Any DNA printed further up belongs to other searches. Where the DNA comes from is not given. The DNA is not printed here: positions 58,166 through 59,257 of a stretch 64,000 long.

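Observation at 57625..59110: Multi-TM membrane protein followed immediately by a papain-like C1 cysteine peptidase: unusual lysis cassette or effector pair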

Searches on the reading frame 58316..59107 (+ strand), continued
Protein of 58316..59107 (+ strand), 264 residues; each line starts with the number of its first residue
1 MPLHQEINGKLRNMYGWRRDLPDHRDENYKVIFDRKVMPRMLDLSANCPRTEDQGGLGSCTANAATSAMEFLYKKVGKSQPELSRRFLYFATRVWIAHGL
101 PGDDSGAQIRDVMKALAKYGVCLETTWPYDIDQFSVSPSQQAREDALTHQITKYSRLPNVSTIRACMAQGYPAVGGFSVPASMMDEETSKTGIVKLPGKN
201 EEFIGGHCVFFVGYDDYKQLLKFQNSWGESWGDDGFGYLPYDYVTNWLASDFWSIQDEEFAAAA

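Call 53: search_protein_families(library=pfam, proteins=[L004:3869-6130:+, L048:1983-3845:+, L063:9518-11404:+, L090:1792-3201:+, L081:1876-3063:+, L087:9962-11044:+, L064:9755-10828:+, L024:9896-10927:+, L019:9965-10996:+, L065:9737-10774:+], max_evalue=0.01)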
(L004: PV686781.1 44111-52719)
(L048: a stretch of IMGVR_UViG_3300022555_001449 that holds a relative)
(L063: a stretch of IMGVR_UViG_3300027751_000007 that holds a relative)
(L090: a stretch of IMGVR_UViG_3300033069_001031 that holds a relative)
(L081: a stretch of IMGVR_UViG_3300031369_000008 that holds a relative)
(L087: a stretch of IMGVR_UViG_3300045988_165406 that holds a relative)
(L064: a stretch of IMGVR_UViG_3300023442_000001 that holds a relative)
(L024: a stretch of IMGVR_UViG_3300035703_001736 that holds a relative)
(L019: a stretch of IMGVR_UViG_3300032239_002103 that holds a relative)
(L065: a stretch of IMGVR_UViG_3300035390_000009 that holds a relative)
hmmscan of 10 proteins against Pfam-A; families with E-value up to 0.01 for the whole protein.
L004:3869-6130:+ (754 aa): 7 families
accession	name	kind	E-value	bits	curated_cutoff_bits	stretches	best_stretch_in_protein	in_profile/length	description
PF08924.17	Rv2525c_GlyHyd-like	-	1e-28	101.2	27.2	1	404-573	1-196/198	Rv2525c-like, glycoside hydrolase-like domain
PF01471.23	PG_binding_1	-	1.7e-18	67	23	1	604-660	2-57/57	Putative peptidoglycan binding domain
PF00112.29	Peptidase_C1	-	3e-06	27.9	20.7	1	40-226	14-196/220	Papain family cysteine protease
PF13529.12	Peptidase_C39_2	-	5.6e-05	24.2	24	1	117-211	56-134/143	Peptidase_C39 like family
PF09374.15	PG_binding_3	-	8.6e-05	23.1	24.6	0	644-661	15-32/76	Predicted Peptidoglycan domain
PF02369.22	Big_1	-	0.00012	22.5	34.9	1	304-356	29-81/93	Bacterial Ig-like domain (group 1)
PF10670.15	DUF4198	-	0.0019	18.8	34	1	296-342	148-196/209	Domain of unknown function (DUF4198)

L048:1983-3845:+ (621 aa): 2 families
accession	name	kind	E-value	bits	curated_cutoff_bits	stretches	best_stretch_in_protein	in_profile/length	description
PF00112.29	Peptidase_C1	-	4.9e-09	37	20.7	1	475-600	83-203/220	Papain family cysteine protease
PF13529.12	Peptidase_C39_2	-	0.0047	17.9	24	1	509-587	82-143/143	Peptidase_C39 like family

L063:9518-11404:+ (629 aa): 1 family
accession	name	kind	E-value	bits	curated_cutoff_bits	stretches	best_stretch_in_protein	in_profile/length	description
PF00112.29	Peptidase_C1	-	2.7e-11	44.4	20.7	1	171-367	13-203/220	Papain family cysteine protease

L090:1792-3201:+ (470 aa): 4 families
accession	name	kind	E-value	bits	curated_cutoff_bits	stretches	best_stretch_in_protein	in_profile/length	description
PF01471.23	PG_binding_1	-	7.1e-14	52.2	23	1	284-341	1-57/57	Putative peptidoglycan binding domain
PF00112.29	Peptidase_C1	-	5.5e-06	27.1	20.7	1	49-239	16-199/220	Papain family cysteine protease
PF09374.15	PG_binding_3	-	1.7e-05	25.4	24.6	0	290-318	5-32/76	Predicted Peptidoglycan domain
PF01464.25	SLT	-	0.0048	16.9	21.3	1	353-431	13-84/117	Transglycosylase SLT domain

L081:1876-3063:+ (396 aa): 1 family
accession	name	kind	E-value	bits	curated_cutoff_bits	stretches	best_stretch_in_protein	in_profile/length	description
PF00112.29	Peptidase_C1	-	5.2e-15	56.6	20.7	1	71-277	2-205/220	Papain family cysteine protease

L087:9962-11044:+ (361 aa): 7 families
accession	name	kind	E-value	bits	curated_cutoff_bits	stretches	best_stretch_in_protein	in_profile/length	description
PF00112.29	Peptidase_C1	-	3.6e-08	34.2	20.7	1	38-217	14-198/220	Papain family cysteine protease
PF17078.10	SHE3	-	0.00015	22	30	1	242-340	64-156/228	SWI5-dependent HO expression protein 3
PF13529.12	Peptidase_C39_2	-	0.0012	19.8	24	1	143-205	82-137/143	Peptidase_C39 like family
PF06785.16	UPF0242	-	0.0016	19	33.5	1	227-329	61-162/194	Uncharacterised protein family (UPF0242) N-terminus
PF02181.28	FH2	-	0.0038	16.8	34.8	1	255-345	280-365/372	Formin Homology 2 Domain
PF07888.16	CALCOCO1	-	0.0091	15.4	36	0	239-332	124-221/496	Calcium binding and coiled-coil domain (CALCOCO1) like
PF17045.10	CEP63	-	0.0096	16.2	33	1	266-331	7-70/263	Centrosomal protein of 63 kDa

L064:9755-10828:+ (358 aa): 2 families
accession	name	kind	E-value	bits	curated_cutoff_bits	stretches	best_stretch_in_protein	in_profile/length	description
PF00112.29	Peptidase_C1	-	4.3e-15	56.8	20.7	1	87-294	2-202/220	Papain family cysteine protease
PF13529.12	Peptidase_C39_2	-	0.00025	22.1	24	1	187-280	58-141/143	Peptidase_C39 like family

L024:9896-10927:+ (344 aa): 4 families
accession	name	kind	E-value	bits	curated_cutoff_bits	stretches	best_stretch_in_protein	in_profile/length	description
PF00112.29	Peptidase_C1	-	5.8e-19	69.5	20.7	1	37-240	2-199/220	Papain family cysteine protease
PF13529.12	Peptidase_C39_2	-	1.9e-06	28.9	24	1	116-230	42-142/143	Peptidase_C39 like family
PF03051.21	Peptidase_C1_2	-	0.00059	19.2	22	0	210-241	360-395/438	Peptidase C1-like family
PF08951.15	EntA_Immun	-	0.00081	20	22.1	1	272-335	7-73/73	Enterocin A Immunity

L019:9965-10996:+ (344 aa): 1 family
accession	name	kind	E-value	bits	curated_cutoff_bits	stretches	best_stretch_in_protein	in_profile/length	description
PF00112.29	Peptidase_C1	-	5.9e-14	53.1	20.7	1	43-241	14-201/220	Papain family cysteine protease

L065:9737-10774:+ (346 aa): 2 families
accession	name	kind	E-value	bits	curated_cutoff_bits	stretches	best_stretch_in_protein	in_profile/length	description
PF00112.29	Peptidase_C1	-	2.2e-18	67.6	20.7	1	120-319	13-202/220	Papain family cysteine protease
PF03051.21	Peptidase_C1_2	-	0.00054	19.3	22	0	287-331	361-409/438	Peptidase C1-like family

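Call 56: find_encoding_contigs(protein=P0019, flank=10000, max_places=1)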
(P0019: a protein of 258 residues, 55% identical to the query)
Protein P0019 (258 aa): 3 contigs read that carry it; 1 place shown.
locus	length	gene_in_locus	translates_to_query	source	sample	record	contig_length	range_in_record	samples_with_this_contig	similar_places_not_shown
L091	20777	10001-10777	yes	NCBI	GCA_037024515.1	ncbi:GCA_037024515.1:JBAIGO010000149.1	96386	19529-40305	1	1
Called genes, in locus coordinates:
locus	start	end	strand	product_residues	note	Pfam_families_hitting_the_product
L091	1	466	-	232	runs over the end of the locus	-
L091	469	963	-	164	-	-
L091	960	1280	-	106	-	-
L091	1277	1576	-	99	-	-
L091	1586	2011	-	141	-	-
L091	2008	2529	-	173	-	-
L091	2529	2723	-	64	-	PF19891:DUF6364 (weak)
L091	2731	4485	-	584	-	-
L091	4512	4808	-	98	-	-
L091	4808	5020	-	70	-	-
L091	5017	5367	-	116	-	PF00166:Cpn10 (weak)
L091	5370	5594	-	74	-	-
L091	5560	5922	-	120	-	-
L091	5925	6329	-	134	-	-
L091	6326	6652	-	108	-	-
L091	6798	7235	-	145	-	-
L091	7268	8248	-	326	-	-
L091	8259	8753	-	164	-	-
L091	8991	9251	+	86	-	-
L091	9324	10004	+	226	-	-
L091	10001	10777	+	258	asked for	PF00112:Peptidase_C1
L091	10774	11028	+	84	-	-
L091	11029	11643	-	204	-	PF00413:Peptidase_M10 (weak)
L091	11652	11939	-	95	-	-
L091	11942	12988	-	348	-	PF01471:PG_binding_1 (weak), PF06725:3D (weak)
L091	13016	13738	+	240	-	PF01471:PG_binding_1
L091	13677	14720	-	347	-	-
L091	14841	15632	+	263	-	PF02086:MethyltransfD12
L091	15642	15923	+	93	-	-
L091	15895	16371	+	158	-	-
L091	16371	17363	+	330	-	PF02511:Thy1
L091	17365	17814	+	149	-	-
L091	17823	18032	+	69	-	-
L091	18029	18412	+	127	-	-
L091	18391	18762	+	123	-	PF00293:NUDIX, PF14815:NUDIX_4 (weak)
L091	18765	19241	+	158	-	PF06908:YpsA, PF02481:DNA_processg_A (faint)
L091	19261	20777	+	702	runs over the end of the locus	-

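Call 57: find_encoding_contigs(protein=P0034, flank=10000, max_places=1)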
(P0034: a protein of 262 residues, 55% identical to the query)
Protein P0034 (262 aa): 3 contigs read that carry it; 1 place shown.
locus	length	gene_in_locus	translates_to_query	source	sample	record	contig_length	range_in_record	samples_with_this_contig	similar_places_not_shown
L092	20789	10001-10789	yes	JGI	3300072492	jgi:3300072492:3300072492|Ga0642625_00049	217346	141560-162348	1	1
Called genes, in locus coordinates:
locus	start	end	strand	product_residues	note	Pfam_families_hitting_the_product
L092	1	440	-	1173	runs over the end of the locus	-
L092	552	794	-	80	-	-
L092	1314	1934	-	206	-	-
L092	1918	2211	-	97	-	-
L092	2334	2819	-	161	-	-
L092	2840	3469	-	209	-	-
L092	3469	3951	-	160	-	-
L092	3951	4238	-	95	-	-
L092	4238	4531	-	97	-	-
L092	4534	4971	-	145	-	-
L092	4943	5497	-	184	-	-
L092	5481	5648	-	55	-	-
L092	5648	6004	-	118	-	PF00166:Cpn10 (faint)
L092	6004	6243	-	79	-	-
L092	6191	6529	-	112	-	-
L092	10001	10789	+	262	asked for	PF00112:Peptidase_C1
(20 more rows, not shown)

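Call 58: find_encoding_contigs(protein=P0056, flank=10000, max_places=1)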
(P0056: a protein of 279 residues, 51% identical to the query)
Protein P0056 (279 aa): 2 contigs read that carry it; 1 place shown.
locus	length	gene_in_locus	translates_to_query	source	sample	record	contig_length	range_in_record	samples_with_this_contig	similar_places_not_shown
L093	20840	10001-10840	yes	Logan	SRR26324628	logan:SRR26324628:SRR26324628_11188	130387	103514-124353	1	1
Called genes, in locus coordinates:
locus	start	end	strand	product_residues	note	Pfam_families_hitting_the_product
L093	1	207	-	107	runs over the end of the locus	-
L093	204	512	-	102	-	-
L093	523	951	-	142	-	-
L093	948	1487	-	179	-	-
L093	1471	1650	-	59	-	PF19891:DUF6364 (weak)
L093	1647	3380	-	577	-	-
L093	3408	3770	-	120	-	-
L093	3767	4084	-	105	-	PF00166:Cpn10 (weak)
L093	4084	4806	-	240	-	-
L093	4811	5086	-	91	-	-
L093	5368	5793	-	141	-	-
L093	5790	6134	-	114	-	-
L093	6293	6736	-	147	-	-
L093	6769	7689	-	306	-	-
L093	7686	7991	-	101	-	-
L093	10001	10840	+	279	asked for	PF00112:Peptidase_C1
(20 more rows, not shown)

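Call 59: find_encoding_contigs(protein=P0064, flank=10000, max_places=1)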
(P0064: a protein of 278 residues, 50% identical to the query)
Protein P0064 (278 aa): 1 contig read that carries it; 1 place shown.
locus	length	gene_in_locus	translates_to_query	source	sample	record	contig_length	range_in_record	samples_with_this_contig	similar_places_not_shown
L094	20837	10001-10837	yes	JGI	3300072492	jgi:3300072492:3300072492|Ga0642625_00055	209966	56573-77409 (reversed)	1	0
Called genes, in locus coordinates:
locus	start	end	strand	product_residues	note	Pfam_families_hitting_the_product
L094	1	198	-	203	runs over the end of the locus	-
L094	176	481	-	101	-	-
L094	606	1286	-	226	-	-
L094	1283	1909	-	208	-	-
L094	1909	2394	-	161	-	-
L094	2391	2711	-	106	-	-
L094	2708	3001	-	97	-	-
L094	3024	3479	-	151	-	-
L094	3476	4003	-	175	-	-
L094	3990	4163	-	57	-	-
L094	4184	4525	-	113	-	-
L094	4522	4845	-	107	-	PF00166:Cpn10 (weak)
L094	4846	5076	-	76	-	-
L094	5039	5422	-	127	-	-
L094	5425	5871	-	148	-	-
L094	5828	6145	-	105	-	-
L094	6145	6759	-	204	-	-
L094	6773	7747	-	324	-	-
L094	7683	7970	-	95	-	-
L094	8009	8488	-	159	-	-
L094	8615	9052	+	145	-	-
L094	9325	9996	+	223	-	-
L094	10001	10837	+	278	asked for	PF00112:Peptidase_C1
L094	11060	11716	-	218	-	PF01510:Amidase_2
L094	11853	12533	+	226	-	PF01471:PG_binding_1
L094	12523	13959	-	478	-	PF13298:LigD_N, PF01068:DNA_ligase_A_M (faint)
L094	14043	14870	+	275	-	PF02086:MethyltransfD12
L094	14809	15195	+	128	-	PF07963:N_methyl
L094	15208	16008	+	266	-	-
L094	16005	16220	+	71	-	-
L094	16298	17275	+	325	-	PF02511:Thy1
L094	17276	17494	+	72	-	-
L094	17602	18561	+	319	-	PF12844:HTH_19 (faint), PF01381:HTH_3 (weak), PF13560:HTH_31 (weak)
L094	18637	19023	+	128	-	-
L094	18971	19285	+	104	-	PF01541:GIY-YIG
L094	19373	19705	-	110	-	-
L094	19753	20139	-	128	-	-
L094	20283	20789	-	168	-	-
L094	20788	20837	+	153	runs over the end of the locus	-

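Call 62: search_solved_structures(query=A7, max_evalue=1)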
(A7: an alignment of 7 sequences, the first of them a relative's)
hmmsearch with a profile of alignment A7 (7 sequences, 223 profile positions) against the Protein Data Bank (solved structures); distinct sequences matched with E-value up to 1: 15.
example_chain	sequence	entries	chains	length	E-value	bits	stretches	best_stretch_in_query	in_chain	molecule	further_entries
9emm_E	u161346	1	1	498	4e-05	26.3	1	158-216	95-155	Putative OxPP cycle protein OpcA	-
6tci_A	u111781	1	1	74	0.0021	20.6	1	159-213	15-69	Spore cortex-lytic enzyme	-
4lpq_A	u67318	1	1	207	0.0032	20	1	162-212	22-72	ErfK/YbiS/YcfS/YnhG family protein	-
4c2c_A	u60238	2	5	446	0.0098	18.4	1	159-212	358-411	CARBOXY-TERMINAL PROCESSING PROTEASE CTPB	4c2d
4c2g_A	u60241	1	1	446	0.0098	18.4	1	159-212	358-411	CARBOXY-TERMINAL PROCESSING PROTEASE CTPB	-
4c2f_A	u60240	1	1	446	0.0098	18.4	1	159-212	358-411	CARBOXY-TERMINAL PROCESSING PROTEASE CTPB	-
4c2e_A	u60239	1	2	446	0.011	18.2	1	159-212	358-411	CARBOXY-TERMINAL PROCESSING PROTEASE CTPB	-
4c2h_A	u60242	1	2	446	0.011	18.2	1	159-212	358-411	CARBOXY-TERMINAL PROCESSING PROTEASE CTPB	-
4fet_B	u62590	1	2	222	0.018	17.6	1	159-213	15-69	Spore cortex-lytic enzyme prepeptide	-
5tv7_A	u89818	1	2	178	0.18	14.3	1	161-208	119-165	Putative peptidoglycan-binding/hydrolysing protein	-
5nm7_G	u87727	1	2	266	0.35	13.4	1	174-212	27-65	Peptidoglycan-binding domain 1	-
3vth_A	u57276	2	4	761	0.55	12.7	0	98-173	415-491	Hydrogenase maturation factor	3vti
4d0y_A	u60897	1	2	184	0.59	12.6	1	42-128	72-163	DACB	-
4ox5_A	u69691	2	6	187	0.61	12.6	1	42-128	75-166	LdcB LD-carboxypeptidase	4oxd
7qvd_A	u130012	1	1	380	0.68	12.4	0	158-198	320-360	Lytic murein transglycosylase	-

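Call 67: search_protein_families(library=pfam, proteins=[L013:5470-5907:+, L013:3614-4006:+, L014:11054-11524:+, L026:11553-12203:+, L037:2285-2950:+, L066:9343-9876:+, L068:2731-3933:+, L041:11074-12609:+, L042:11281-12780:+, L040:8954-9607:+], max_evalue=0.01)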
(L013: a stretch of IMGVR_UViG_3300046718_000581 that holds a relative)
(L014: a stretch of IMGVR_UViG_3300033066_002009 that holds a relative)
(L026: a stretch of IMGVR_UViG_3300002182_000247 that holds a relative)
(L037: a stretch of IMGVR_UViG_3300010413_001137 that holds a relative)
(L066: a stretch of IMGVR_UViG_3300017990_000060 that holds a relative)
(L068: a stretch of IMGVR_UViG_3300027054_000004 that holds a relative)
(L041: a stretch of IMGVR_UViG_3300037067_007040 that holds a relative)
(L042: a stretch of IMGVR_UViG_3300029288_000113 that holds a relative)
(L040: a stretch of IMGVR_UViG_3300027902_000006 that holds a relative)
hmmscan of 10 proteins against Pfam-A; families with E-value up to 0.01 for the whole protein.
L013:5470-5907:+ (146 aa): 2 families
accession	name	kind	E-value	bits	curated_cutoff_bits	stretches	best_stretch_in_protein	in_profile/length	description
PF08291.16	Peptidase_M15_3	-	2.8e-14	53.6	23.2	1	12-124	2-108/108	Peptidase M15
PF05951.18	Peptidase_M15_2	-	2.9e-05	24.3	27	1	42-127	62-149/153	Bacterial protein of unknown function (DUF882)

L013:3614-4006:+ (131 aa): 0 families

L014:11054-11524:+ (157 aa): 2 families
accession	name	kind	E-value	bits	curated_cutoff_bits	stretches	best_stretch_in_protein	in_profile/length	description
PF08291.16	Peptidase_M15_3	-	1.3e-14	54.7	23.2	1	34-133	22-108/108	Peptidase M15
PF05951.18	Peptidase_M15_2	-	3.9e-14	53.1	27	1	50-134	68-147/153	Bacterial protein of unknown function (DUF882)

L026:11553-12203:+ (217 aa): 1 family
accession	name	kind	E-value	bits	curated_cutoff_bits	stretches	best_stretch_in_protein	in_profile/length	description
PF04765.19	TOD1_MUCI70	-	3.3e-17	63.2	21.4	1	58-194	142-289/314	TOD1/MUCI70, glycosyltransferase-like domain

L037:2285-2950:+ (222 aa): 1 family
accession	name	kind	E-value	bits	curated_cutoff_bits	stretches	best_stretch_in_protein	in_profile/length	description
PF03372.29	Exo_endo_phos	-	3.2e-15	56.9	24.5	1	6-215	2-225/225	Endonuclease/Exonuclease/phosphatase family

L066:9343-9876:+ (178 aa): 0 families

L068:2731-3933:+ (401 aa): 0 families

L041:11074-12609:+ (512 aa): 0 families

L042:11281-12780:+ (500 aa): 6 families
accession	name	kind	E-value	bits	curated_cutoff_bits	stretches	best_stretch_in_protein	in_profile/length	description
PF13649.12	Methyltransf_25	-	1.4e-07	32.5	27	1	333-432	1-97/97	Methyltransferase domain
PF00535.33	Glycos_transf_2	-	2.3e-07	31.3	23.3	1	13-100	4-92/168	Glycosyl transferase family 2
PF13489.12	Methyltransf_23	-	1.5e-06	28.5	27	1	307-481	1-163/164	Methyltransferase domain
PF08241.18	Methyltransf_11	-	7.5e-05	23.7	21.2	1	335-432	2-91/95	Methyltransferase domain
PF08003.17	Methyltransf_9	-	0.001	18.6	23.8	1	329-386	115-171/315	Protein of unknown function (DUF1698)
PF13847.12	Methyltransf_31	-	0.0035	17.5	27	1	332-418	6-93/145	Methyltransferase domain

L040:8954-9607:+ (218 aa): 3 families
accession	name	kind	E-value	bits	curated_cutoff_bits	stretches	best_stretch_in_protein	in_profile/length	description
PF13578.12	Methyltransf_24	-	3.1e-12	47.7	26.3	1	43-159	1-101/105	Methyltransferase domain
PF05711.17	TylF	-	0.0014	18.3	23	1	40-93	93-149/264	Macrocin-O-methyltransferase (TylF)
PF20450.4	PPV_E1_DBD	-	0.002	18.9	25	1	80-158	3-81/140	Papillomavirus E1, DNA-binding domain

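Call 70: search_protein_families(library=ncbifam, proteins=[window:58316-59107:+, L005:17130-18203:-, L005:18221-18874:+, L015:4911-5171:+, L015:5171-5521:+, L015:5675-6652:+], max_evalue=0.01)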
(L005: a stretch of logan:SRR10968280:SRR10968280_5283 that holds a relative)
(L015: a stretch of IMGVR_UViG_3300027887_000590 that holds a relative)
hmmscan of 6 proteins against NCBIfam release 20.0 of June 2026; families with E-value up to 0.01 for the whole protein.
window:58316-59107:+ (264 aa): 0 families

L005:17130-18203:- (357 aa): 1 family
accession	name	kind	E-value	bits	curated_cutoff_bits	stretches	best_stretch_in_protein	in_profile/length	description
TIGR02869.1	spore_SleB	equivalog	0.00015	21.7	236.5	1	43-97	18-68/201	spore cortex-lytic enzyme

L005:18221-18874:+ (218 aa): 2 families
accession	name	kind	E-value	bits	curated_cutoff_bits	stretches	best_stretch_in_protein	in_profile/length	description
TIGR03979.1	His_Ser_Rich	equivalog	3.2e-06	27.2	121.65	1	149-208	128-187/190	His-Xaa-Ser repeat protein HxsA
TIGR02869.1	spore_SleB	equivalog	0.0014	18.6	236.5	1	154-211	15-72/201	spore cortex-lytic enzyme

L015:4911-5171:+ (87 aa): 0 families

L015:5171-5521:+ (117 aa): 0 families

L015:5675-6652:+ (326 aa): 0 families
